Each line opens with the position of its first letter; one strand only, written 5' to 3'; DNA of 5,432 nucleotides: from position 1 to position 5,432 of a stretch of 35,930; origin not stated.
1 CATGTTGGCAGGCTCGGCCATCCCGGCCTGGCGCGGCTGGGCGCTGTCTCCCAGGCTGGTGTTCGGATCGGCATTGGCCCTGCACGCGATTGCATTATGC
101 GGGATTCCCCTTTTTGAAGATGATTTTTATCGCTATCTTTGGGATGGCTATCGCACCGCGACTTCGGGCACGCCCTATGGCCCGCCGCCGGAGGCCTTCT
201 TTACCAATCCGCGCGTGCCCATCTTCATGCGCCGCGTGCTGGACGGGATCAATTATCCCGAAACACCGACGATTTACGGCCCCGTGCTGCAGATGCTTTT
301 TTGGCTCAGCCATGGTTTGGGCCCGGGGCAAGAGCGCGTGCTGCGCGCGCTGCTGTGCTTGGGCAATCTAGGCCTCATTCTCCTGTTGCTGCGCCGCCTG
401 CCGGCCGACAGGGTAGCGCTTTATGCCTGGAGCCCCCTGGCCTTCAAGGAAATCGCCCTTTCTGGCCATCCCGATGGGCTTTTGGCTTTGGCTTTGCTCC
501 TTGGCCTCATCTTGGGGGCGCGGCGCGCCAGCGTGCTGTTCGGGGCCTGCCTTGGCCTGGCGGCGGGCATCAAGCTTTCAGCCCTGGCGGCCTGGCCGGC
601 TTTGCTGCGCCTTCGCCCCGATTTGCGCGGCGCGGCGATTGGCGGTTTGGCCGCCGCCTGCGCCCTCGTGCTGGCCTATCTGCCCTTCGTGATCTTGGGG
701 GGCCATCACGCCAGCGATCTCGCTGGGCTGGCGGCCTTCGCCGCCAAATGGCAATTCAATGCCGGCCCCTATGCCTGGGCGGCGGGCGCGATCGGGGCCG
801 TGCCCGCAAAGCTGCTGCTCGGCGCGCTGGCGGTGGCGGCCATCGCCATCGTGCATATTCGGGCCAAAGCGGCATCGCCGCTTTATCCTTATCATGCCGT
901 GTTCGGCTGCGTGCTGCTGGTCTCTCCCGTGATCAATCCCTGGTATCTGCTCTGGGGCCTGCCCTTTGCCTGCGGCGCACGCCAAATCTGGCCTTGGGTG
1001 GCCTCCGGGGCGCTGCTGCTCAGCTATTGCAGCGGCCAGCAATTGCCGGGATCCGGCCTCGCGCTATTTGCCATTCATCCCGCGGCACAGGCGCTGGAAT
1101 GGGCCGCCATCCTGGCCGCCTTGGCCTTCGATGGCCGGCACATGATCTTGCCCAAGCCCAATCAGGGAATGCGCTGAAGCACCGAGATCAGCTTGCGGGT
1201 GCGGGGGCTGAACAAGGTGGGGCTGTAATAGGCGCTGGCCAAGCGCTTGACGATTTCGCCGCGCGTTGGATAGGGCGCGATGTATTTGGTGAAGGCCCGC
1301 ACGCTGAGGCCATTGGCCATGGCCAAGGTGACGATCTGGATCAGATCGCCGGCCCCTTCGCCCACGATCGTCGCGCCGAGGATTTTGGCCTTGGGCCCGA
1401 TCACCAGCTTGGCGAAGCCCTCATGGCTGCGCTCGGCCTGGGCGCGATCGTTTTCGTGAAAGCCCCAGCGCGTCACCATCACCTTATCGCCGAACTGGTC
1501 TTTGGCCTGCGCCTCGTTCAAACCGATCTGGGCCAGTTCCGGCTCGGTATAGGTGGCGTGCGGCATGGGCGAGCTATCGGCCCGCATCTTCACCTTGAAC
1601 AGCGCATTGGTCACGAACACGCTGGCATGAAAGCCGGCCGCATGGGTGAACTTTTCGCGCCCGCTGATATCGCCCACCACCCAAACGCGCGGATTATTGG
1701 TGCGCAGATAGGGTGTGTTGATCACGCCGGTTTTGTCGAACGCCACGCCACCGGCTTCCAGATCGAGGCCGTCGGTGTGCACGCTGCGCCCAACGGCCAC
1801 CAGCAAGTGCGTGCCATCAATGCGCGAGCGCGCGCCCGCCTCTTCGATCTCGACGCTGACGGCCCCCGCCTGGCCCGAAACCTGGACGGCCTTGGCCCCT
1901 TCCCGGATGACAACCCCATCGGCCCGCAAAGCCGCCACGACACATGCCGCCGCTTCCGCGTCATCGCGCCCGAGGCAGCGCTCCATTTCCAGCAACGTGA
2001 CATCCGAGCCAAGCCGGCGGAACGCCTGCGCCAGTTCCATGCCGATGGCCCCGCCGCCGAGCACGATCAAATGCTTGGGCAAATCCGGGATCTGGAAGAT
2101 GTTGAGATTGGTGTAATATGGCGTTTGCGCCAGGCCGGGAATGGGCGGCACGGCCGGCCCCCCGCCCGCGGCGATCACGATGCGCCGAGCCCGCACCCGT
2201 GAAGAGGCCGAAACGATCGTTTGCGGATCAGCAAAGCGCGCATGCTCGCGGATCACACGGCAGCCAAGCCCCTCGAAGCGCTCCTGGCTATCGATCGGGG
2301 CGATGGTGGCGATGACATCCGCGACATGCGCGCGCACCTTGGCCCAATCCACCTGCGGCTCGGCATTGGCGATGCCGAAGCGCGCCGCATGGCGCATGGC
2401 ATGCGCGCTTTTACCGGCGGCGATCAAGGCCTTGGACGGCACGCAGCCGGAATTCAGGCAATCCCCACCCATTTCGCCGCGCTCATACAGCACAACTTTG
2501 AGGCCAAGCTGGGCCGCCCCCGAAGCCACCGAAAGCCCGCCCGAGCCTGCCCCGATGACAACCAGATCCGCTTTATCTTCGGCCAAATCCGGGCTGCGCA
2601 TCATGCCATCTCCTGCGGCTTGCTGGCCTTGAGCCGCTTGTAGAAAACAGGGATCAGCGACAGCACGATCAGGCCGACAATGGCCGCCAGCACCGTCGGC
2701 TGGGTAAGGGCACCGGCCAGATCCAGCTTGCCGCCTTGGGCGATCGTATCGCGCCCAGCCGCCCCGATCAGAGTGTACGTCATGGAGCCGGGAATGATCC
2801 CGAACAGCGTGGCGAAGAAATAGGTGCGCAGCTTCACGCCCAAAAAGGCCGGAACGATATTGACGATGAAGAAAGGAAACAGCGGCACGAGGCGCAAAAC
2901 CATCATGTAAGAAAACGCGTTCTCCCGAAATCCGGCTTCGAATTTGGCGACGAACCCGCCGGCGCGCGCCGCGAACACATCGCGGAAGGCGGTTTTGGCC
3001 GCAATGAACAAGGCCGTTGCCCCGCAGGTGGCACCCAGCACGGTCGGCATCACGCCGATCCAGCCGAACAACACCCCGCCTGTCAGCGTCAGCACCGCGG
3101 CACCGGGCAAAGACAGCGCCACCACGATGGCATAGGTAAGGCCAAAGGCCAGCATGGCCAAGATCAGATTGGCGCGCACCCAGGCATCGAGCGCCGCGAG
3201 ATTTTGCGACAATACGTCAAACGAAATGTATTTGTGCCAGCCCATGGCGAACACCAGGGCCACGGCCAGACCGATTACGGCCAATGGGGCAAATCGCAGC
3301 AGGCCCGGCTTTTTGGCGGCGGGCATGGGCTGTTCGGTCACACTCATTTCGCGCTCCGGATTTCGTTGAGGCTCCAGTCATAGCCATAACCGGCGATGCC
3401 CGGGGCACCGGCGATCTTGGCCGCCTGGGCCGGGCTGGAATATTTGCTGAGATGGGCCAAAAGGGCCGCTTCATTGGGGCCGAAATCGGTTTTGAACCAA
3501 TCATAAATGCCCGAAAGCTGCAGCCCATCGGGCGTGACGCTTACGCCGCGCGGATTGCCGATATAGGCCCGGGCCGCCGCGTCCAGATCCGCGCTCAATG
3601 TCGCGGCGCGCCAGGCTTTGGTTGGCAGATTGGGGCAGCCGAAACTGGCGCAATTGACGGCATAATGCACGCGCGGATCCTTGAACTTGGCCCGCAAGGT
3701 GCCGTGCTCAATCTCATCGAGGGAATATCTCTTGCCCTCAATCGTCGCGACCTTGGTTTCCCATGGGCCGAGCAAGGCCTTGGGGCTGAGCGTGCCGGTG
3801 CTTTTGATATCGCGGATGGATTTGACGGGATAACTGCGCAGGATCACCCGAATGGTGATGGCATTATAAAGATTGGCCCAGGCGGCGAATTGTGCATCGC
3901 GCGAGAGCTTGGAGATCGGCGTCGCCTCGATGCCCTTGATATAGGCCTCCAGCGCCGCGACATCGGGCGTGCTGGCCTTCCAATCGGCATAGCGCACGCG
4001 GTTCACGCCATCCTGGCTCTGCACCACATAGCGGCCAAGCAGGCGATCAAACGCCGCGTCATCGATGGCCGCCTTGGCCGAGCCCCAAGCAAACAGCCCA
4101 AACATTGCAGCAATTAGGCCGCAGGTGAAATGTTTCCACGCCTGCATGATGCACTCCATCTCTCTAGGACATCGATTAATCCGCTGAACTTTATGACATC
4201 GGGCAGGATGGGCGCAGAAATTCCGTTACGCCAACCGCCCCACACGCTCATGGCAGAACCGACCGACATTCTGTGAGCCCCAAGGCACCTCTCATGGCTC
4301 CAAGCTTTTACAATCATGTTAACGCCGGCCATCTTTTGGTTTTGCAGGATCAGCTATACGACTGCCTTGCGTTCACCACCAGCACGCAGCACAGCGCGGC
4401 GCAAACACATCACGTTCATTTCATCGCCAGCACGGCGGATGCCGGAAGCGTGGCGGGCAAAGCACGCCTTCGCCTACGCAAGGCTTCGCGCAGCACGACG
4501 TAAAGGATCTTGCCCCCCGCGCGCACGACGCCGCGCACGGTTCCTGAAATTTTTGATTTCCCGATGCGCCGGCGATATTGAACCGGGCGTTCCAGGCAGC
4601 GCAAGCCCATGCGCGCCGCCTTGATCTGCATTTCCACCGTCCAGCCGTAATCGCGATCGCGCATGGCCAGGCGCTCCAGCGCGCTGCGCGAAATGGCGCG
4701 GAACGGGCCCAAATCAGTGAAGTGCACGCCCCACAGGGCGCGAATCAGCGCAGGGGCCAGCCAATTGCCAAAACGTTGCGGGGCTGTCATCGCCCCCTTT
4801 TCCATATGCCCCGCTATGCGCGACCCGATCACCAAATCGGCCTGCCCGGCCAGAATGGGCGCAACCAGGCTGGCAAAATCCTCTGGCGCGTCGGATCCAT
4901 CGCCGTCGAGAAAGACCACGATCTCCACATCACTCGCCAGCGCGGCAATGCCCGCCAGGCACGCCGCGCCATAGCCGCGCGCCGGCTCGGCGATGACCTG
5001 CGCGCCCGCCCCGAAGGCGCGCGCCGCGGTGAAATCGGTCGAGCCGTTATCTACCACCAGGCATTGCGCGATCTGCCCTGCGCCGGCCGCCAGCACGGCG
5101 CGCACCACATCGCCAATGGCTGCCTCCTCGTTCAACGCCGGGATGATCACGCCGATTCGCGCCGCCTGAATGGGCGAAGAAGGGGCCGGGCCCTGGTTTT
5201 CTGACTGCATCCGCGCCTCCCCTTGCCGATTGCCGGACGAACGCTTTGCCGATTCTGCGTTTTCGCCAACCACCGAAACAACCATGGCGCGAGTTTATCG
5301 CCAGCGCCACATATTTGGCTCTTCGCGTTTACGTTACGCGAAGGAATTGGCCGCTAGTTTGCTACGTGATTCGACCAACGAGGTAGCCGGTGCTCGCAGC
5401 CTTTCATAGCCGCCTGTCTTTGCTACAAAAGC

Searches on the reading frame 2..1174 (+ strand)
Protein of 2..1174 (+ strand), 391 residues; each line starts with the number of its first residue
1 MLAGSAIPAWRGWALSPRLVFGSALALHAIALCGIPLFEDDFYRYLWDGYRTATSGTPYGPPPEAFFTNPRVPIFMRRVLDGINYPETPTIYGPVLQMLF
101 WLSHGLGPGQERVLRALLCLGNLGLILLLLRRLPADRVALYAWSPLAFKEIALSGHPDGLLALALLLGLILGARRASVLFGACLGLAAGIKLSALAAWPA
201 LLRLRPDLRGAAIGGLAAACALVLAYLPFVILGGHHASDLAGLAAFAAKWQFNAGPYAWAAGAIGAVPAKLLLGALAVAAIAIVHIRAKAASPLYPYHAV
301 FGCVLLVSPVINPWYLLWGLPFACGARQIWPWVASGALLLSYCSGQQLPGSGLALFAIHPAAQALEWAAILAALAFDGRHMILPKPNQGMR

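Call 12: search_protein_families(library=pfam, proteins=[window:2-1174:+], max_evalue=0.001)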
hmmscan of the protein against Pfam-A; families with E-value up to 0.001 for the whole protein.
window:2-1174:+ (391 aa): 1 family
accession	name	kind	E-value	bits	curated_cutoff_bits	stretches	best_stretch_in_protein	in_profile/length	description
PF09594.16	GT87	-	2.4e-06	27.9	25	1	91-309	2-237/237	Glycosyltransferase family 87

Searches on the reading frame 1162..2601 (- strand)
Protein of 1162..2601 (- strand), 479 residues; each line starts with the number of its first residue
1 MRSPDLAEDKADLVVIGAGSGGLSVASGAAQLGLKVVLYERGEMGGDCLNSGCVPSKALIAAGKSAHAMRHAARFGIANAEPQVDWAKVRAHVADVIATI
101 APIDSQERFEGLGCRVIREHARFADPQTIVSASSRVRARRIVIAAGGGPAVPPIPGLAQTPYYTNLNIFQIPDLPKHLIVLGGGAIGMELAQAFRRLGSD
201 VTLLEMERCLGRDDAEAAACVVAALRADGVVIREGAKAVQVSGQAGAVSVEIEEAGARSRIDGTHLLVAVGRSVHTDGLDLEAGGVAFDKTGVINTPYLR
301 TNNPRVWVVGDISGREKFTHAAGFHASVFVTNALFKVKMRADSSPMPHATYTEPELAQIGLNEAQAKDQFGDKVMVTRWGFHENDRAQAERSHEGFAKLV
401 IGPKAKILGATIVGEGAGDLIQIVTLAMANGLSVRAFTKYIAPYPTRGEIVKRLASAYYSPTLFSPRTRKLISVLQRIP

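Call 11: search_protein_families(library=pfam, proteins=[window:1162-2601:-], max_evalue=0.001)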
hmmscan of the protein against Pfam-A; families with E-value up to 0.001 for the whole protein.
window:1162-2601:- (479 aa): 11 families
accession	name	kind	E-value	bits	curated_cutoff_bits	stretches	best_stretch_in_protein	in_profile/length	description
PF07992.20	Pyr_redox_2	-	7.1e-53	180.3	26.1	1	12-324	2-289/291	Pyridine nucleotide-disulphide oxidoreductase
PF02852.28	Pyr_redox_dim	-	1.2e-24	87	25.3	1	346-453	1-108/110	Pyridine nucleotide-disulphide oxidoreductase, dimerisation domain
PF00070.33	Pyr_redox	-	3.3e-17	63.2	22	1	177-253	1-80/82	Pyridine nucleotide-disulphide oxidoreductase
PF13738.12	Pyr_redox_3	-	3.4e-08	33.5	30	1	129-251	116-248/305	Pyridine nucleotide-disulphide oxidoreductase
PF01134.28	GIDA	-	1.7e-07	31.1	22.1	1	12-73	1-60/391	Glucose inhibited division protein A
PF01266.30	DAO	-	9.5e-07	29.1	27.9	1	12-45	1-35/353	FAD dependent oxidoreductase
PF03486.20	HI0933_like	-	9.6e-07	28.9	50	0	12-46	2-36/244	HI0933-like protein Rossmann domain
PF13450.12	NAD_binding_8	-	2.1e-06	28.4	21.9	0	15-48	1-35/68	NAD(P)-binding Rossmann-like domain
PF01946.23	Thi4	-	8.5e-05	22.3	26.2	1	10-100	17-103/235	Thi4 family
PF01262.27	AlaDh_PNT_C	-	0.00067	19.6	23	0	175-208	28-61/214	Alanine dehydrogenase/PNT, C-terminal domain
PF12831.13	FAD_oxidored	-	0.0008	19.3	27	0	12-48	1-37/416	FAD dependent oxidoreductase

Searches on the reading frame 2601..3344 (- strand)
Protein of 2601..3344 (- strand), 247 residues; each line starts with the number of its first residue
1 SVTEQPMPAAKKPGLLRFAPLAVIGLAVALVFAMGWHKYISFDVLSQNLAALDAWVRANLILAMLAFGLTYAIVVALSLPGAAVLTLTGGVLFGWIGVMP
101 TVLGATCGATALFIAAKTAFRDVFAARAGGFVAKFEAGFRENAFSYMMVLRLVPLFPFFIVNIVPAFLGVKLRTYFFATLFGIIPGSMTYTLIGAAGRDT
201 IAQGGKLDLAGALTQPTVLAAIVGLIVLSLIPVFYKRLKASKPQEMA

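Call 11: search_protein_families(library=pfam, proteins=[window:2601-3344:-], max_evalue=0.001)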
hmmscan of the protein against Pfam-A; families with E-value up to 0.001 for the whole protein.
window:2601-3344:- (247 aa): 1 family
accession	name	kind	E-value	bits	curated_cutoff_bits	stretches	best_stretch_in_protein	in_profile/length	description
PF09335.16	VTT_dom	-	9.4e-18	65.3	33.9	1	83-195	4-122/123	VTT domain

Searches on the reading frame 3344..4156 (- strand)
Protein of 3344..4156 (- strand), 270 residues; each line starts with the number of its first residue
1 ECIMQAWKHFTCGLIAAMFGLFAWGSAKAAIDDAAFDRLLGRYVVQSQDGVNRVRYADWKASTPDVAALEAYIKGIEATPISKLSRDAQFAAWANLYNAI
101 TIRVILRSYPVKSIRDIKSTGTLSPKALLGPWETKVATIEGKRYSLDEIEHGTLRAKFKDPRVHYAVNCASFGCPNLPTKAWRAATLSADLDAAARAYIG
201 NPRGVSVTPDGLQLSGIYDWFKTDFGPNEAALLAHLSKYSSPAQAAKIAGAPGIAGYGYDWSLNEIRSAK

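Call 11: search_protein_families(library=pfam, proteins=[window:3344-4156:-], max_evalue=0.001)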
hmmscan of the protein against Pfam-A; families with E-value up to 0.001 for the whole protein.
window:3344-4156:- (270 aa): 1 family
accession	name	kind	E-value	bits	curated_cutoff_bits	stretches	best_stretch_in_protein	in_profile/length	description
PF04784.19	DUF547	-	8.9e-24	84.3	27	1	82-199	2-125/125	Protein of unknown function, DUF547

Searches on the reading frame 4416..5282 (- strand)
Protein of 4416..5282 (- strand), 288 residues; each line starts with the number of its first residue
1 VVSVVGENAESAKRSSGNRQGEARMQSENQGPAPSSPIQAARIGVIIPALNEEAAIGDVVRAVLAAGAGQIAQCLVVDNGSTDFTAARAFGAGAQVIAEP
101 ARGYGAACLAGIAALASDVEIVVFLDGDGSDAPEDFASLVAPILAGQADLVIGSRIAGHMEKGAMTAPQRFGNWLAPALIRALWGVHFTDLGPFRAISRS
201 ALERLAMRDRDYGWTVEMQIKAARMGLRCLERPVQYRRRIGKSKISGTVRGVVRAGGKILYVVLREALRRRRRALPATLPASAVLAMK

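Call 11: search_protein_families(library=pfam, proteins=[window:4416-5282:-], max_evalue=0.001)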
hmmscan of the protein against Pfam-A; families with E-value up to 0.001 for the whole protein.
window:4416-5282:- (288 aa): 2 families
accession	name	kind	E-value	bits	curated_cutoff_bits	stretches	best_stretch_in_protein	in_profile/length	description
PF00535.33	Glycos_transf_2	-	3.9e-22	79.4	23.3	1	45-205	2-167/168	Glycosyl transferase family 2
PF13641.12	Glyco_tranf_2_3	-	5.6e-05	23.7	27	1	42-174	2-143/230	Glycosyltransferase like family 2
